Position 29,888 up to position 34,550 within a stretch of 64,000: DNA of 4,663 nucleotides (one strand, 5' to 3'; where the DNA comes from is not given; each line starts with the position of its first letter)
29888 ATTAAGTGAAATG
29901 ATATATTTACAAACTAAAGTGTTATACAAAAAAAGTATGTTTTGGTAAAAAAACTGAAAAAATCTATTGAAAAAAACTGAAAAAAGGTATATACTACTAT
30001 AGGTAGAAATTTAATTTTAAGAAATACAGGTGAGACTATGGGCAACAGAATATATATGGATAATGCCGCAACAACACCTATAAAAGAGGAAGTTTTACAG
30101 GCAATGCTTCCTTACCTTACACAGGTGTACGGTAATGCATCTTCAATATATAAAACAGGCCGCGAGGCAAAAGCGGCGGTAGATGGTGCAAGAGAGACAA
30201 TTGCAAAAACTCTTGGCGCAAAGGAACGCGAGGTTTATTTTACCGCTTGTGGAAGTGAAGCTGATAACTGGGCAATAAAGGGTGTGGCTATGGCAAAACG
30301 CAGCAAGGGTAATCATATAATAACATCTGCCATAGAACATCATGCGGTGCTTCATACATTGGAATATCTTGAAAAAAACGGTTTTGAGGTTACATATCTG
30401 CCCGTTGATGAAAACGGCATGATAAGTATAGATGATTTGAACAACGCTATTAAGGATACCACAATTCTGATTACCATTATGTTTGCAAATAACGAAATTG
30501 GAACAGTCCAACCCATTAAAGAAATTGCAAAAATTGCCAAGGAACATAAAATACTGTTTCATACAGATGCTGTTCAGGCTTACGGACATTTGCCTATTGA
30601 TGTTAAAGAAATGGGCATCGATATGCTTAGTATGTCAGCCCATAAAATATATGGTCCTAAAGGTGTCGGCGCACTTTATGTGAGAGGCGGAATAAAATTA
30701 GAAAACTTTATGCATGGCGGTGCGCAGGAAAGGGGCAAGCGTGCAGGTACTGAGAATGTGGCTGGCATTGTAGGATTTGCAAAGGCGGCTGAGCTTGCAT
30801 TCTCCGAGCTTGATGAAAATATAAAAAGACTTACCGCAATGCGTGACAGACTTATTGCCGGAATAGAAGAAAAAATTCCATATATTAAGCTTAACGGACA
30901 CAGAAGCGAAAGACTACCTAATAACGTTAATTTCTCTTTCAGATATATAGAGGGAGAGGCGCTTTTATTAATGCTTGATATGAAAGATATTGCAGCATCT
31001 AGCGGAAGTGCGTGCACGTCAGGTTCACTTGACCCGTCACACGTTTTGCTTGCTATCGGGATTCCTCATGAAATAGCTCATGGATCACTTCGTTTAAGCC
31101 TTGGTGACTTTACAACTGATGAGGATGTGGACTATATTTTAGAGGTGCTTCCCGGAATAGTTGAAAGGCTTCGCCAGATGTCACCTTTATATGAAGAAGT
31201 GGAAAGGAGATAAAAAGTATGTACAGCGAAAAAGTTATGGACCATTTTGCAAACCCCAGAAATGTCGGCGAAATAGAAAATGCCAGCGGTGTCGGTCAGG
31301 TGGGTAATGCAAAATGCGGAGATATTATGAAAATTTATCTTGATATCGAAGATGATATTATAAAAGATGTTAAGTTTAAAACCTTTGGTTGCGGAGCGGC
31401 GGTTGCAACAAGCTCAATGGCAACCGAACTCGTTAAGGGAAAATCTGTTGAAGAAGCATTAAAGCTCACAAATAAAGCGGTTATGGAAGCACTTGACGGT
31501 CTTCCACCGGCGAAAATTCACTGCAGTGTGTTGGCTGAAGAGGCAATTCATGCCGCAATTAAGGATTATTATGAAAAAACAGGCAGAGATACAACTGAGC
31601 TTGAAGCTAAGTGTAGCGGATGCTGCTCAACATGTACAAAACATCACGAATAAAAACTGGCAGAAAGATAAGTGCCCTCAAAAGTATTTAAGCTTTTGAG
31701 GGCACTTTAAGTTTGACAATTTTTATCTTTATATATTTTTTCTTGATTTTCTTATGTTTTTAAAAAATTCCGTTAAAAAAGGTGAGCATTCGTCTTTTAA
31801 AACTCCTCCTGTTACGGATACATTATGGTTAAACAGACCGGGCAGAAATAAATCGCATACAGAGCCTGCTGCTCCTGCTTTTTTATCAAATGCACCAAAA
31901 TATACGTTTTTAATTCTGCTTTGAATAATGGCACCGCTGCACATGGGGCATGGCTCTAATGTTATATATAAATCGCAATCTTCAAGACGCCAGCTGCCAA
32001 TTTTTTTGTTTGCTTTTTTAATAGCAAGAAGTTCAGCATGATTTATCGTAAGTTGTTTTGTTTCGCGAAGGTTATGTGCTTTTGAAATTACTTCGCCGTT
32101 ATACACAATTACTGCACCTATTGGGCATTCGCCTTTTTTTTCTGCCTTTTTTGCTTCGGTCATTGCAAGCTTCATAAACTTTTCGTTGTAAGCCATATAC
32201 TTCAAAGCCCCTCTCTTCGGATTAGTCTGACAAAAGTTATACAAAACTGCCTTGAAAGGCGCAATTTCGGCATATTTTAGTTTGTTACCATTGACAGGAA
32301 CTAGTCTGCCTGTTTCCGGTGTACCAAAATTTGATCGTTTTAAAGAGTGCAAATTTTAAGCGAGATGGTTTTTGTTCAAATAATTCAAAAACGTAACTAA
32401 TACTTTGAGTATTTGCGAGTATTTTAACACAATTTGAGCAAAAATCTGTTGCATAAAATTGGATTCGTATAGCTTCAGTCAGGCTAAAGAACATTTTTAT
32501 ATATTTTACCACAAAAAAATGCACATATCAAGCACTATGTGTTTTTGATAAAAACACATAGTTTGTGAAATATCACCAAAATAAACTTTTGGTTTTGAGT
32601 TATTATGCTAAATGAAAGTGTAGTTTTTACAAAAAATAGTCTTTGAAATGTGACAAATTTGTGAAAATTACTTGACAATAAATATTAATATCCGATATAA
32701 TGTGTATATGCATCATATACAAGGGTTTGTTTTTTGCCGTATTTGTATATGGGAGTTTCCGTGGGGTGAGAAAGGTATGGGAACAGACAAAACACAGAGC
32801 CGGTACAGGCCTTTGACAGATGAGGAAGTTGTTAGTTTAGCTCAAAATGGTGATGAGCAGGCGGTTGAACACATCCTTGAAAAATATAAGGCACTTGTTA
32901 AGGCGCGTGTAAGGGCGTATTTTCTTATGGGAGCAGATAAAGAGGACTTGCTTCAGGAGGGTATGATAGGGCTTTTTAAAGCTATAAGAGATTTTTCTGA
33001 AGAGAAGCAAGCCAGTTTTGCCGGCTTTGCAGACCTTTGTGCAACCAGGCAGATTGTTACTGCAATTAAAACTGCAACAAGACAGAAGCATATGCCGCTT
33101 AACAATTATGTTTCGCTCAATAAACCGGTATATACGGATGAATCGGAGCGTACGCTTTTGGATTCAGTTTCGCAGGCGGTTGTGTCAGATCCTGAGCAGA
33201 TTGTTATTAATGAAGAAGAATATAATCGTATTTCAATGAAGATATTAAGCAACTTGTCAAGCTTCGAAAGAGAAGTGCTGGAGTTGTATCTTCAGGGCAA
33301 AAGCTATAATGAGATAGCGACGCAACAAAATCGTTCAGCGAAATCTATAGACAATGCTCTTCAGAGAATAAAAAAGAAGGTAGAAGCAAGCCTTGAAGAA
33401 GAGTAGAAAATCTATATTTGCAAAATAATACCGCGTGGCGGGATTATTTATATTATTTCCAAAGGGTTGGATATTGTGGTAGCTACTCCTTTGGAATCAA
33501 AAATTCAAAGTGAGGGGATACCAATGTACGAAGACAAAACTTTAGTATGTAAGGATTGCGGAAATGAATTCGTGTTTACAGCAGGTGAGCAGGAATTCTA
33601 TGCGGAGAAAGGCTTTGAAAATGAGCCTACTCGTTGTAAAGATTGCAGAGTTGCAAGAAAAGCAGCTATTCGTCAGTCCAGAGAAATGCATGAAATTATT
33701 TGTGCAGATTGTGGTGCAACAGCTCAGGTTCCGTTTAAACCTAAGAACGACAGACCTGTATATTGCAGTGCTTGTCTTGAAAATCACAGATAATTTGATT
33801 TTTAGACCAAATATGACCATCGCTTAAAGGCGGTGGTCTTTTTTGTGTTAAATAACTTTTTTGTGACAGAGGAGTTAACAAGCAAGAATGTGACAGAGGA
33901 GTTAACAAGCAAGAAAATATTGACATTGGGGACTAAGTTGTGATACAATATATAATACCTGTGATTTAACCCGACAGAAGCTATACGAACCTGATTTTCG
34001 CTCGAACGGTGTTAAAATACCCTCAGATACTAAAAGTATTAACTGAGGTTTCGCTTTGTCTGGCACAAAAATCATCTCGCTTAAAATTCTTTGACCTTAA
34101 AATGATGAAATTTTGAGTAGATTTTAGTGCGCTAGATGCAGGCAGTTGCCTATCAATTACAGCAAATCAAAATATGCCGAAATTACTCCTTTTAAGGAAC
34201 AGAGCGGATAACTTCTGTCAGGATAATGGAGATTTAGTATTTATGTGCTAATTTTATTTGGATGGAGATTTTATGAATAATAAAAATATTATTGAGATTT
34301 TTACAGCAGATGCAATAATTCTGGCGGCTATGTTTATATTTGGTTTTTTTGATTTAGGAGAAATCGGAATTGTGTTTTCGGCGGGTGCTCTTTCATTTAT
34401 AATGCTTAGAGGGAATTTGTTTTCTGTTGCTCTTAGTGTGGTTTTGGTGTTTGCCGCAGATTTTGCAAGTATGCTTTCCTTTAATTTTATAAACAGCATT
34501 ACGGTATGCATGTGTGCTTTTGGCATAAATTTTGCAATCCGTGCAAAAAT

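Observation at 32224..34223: Two divergent ~255-262 nt paralogous elements with a long closing stem, each just downstream of its own promoter and in a housekeeping gene leader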

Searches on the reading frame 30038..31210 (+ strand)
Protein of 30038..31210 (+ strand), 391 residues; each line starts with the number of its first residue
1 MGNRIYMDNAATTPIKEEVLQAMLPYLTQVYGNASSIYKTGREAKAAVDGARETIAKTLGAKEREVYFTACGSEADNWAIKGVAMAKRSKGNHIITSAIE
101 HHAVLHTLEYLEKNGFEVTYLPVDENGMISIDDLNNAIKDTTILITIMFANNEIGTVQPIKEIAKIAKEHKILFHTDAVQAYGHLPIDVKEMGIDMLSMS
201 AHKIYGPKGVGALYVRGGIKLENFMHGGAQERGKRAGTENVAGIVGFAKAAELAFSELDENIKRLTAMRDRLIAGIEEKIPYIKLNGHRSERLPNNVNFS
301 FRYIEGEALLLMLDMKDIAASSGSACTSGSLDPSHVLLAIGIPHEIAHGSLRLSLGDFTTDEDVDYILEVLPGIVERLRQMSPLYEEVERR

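Call 13: search_protein_families(library=pfam, proteins=[window:30038-31210:+])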
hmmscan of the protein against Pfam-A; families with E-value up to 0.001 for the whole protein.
window:30038-31210:+ (391 aa): 6 families
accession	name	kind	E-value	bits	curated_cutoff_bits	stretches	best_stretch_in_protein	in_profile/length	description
PF00266.25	Aminotran_5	-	9.9e-90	301.6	21.5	1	5-366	1-370/371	Aminotransferase class-V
PF01212.27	Beta_elim_lyase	-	5.3e-09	36.3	27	1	51-203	37-199/288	Beta-eliminating lyase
PF00155.27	Aminotran_1_2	-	1.2e-07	31.7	19.7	1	51-289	47-294/361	Aminotransferase class I and II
PF01041.23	DegT_DnrJ_EryC1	-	2.5e-06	27.4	19.8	1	73-183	49-151/360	DegT/DnrJ/EryC1/StrS aminotransferase family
PF01053.26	Cys_Met_Meta_PP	-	0.00017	20.7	27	1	38-203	44-198/381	Cys/Met metabolism PLP-dependent enzyme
PF04232.17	SpoVS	-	0.00058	20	24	0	53-88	16-50/83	Stage V sporulation protein S (SpoVS)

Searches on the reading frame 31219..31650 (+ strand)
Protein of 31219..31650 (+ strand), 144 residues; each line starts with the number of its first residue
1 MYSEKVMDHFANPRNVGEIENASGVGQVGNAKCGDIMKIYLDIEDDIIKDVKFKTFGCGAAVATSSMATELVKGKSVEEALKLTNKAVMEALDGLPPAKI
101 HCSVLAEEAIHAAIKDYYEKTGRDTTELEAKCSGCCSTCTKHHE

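Call 13: search_protein_families(library=pfam, proteins=[window:31219-31650:+])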
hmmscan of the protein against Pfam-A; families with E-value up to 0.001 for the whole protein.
window:31219-31650:+ (144 aa): 1 family
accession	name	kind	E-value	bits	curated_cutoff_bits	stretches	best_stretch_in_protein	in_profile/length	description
PF01592.21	NifU_N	-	1.8e-50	170.8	22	1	1-122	1-125/127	NifU-like N terminal domain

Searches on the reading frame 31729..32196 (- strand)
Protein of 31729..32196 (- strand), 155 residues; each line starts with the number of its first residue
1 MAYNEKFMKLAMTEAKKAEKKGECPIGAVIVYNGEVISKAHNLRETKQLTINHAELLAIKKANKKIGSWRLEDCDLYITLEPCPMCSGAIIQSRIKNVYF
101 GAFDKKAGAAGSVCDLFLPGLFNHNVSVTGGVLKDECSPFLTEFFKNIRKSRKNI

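Call 13: search_protein_families(library=pfam, proteins=[window:31732-32196:-])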
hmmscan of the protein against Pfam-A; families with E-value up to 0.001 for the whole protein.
window:31732-32196:- (155 aa): 3 families
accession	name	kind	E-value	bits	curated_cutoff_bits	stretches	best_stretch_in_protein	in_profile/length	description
PF14437.12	MafB19-deam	-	2.7e-42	144.5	27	1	4-149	3-142/142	MafB19-like deaminase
PF00383.29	dCMP_cyt_deam_1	-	7.5e-32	109.7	25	1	4-101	4-101/102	Cytidine and deoxycytidylate deaminase zinc-binding region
PF14439.12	Bd3614-deam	-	0.00012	22.5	38.5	1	29-93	14-77/113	Bd3614-like deaminase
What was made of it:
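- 31729..32196 (-): tadA (tRNA adenosine deaminase), downstream of copy A. Pfam MafB19-deam and dCMP_cyt_deam_1 (call 13).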

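Call 30: find_encoding_contigs(protein=window:31729-32196:-, flank=3000, max_places=10)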
Protein window:31729-32196:- (155 aa): no gene with exactly this product is on record in the collection.

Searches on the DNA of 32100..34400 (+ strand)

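Call 4: search_rna_families(source=window, start=32100, end=34400, threshold=evalue, max_evalue=10, show_alignments=3)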
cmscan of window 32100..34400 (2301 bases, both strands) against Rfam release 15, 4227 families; matches with E-value up to 10: 8.
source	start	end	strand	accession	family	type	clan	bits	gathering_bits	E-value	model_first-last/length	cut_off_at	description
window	33806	33875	+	RF02351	psRNA14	Gene; sRNA;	-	24.3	60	0.38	1-84/84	no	Proteobacteria sRNA psRNA14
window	33231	33268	+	RF01605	plasmodium_snoR30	Gene; snRNA; snoRNA; CD-box;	-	22.2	43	2.9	1-74/74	no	small nucleolar RNA snoR30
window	32510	32583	-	RF00712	mir-460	Gene; miRNA;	-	21.2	52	0.075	1-77/77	no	mir-460 microRNA precursor family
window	34090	34157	+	RF00537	snoMe28S-Am2634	Gene; snRNA; snoRNA; CD-box;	-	19.9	50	5.2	1-97/97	no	Small nucleolar RNA Me28S-Am2634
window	33194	33264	+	RF00349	snoR11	Gene; snRNA; snoRNA; CD-box;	-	18.7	50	8.3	1-90/90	no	Small nucleolar RNA R11/Z151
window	32452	32517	-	RF00535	snoMe28S-Am982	Gene; snRNA; snoRNA; CD-box;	CL00054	18.3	49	9.3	1-80/80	no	Small nucleolar RNA Me28S-Am982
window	32521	32620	+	RF00425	SNORA18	Gene; snRNA; snoRNA; HACA-box;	CL00038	17.3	70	8.7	1-132/132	no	Small nucleolar RNA SNORA18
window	32643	32846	+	RF01295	SCARNA7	Gene; snRNA; snoRNA; scaRNA;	-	11.8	65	4.3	1-330/330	no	Small Cajal body-specific RNA 7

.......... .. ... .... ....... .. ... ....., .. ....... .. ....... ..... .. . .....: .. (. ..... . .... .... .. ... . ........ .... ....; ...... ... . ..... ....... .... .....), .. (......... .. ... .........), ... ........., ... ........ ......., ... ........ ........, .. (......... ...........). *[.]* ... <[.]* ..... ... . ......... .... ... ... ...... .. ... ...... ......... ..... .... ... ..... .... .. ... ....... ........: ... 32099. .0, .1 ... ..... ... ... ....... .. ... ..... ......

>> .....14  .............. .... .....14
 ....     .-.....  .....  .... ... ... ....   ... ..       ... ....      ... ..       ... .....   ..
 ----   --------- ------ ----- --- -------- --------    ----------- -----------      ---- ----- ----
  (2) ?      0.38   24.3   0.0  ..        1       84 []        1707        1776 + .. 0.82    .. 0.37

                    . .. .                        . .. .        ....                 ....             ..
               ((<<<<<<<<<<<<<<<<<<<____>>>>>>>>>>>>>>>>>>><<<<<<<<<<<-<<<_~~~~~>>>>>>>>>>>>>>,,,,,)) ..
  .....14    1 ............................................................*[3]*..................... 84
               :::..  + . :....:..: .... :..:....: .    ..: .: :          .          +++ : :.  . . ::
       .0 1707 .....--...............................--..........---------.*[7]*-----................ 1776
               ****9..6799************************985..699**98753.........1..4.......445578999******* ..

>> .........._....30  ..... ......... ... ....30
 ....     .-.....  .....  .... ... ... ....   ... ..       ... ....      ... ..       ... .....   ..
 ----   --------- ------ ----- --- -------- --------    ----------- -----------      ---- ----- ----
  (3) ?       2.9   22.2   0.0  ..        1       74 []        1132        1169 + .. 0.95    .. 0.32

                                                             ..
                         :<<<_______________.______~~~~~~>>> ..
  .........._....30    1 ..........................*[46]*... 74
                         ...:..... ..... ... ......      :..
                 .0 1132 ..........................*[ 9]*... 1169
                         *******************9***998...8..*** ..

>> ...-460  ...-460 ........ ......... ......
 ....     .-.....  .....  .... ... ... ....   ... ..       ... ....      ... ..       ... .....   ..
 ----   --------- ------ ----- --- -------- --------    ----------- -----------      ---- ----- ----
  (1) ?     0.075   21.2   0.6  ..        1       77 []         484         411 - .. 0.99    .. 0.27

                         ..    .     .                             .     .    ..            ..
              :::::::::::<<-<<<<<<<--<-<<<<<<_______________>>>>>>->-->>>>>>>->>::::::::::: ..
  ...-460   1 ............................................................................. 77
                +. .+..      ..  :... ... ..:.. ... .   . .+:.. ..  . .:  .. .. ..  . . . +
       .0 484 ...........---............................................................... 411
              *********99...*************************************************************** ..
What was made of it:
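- On Any Rfam 15 RNA family (6S, SRP, RNase P, tmRNA, T-box, riboswitches, raiA and others): At E<=10 only scattered hits far below gathering score to eukaryotic snoRNA or miRNA models and one proteobacterial sRNA model, two of them partly overlapping the elements (call 4).
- Closest known: Structured non-coding RNA families of similar size. Different: No covariance-model match even at E<=10 (call 4).
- No Rfam hit, even at E<=10 (call 4).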

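Call 19: search_dna_similar(query=window:33970-34223:+, collection=plasmids, mode=distant, max_evalue=0.001)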
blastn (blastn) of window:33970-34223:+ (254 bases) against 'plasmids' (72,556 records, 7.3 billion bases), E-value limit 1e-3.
No match.

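Call 20: search_dna_similar(query=window:33970-34223:+, collection=phages, mode=distant, max_evalue=0.001)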
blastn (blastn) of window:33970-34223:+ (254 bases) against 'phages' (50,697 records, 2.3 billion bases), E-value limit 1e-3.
No match.
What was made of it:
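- Tried and rejected: BLAST of copy B against PLSDB plasmids and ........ phages gave no match (calls 19, 20).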

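Call 48: search_rna_families(source=L106, start=7900, end=10100, threshold=evalue, max_evalue=0.1)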
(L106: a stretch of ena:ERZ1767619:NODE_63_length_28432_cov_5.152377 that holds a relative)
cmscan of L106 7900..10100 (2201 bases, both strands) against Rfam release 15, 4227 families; matches with E-value up to 0.1: 7.
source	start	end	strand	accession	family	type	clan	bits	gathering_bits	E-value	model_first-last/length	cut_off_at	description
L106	8424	8539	+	RF00050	FMN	Cis-reg; riboswitch;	-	119.8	66.2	7.5e-29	1-138/138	no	FMN riboswitch aptamer (RFN element)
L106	9163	9251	+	RF02329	TtnuHACA22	Gene; snRNA; snoRNA; HACA-box;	-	30.9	90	0.047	1-103/103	no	Tetrahymena snoRNA TtnuHACA22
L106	9196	9379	-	RF00558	L20_leader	Cis-reg; leader;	-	24.1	58.7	0.074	1-127/127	no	Ribosomal protein L20 leader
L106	9109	9252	-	RF02577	tsr24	Gene; sRNA;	-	22.8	50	0.021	1-238/238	no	S. aureus tsr24 small RNA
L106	9201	9326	-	RF00166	PrrB_RsmZ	Gene; sRNA;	CL00106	22.2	44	0.019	1-133/133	no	PrrB/RsmZ RNA family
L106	9204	9281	+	RF02825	LPR17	Gene; sRNA;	-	19.8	98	0.049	1-257/257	no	Legionella RNA 17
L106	8138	8325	-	RF02637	EF0408_EF0409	Gene; sRNA;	-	18.1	440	0.064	1-412/412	no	Enterococcus sRNA EF0408_EF0409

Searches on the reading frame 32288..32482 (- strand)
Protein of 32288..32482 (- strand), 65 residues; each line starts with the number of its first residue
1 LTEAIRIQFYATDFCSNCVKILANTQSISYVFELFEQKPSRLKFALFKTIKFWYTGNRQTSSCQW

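Call 39: find_homologous_proteins(query=window:32288-32482:-, max_evalue=10)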
Query window:32288-32482:-: no candidate shares three 5-residue words with the query. No homologue found.
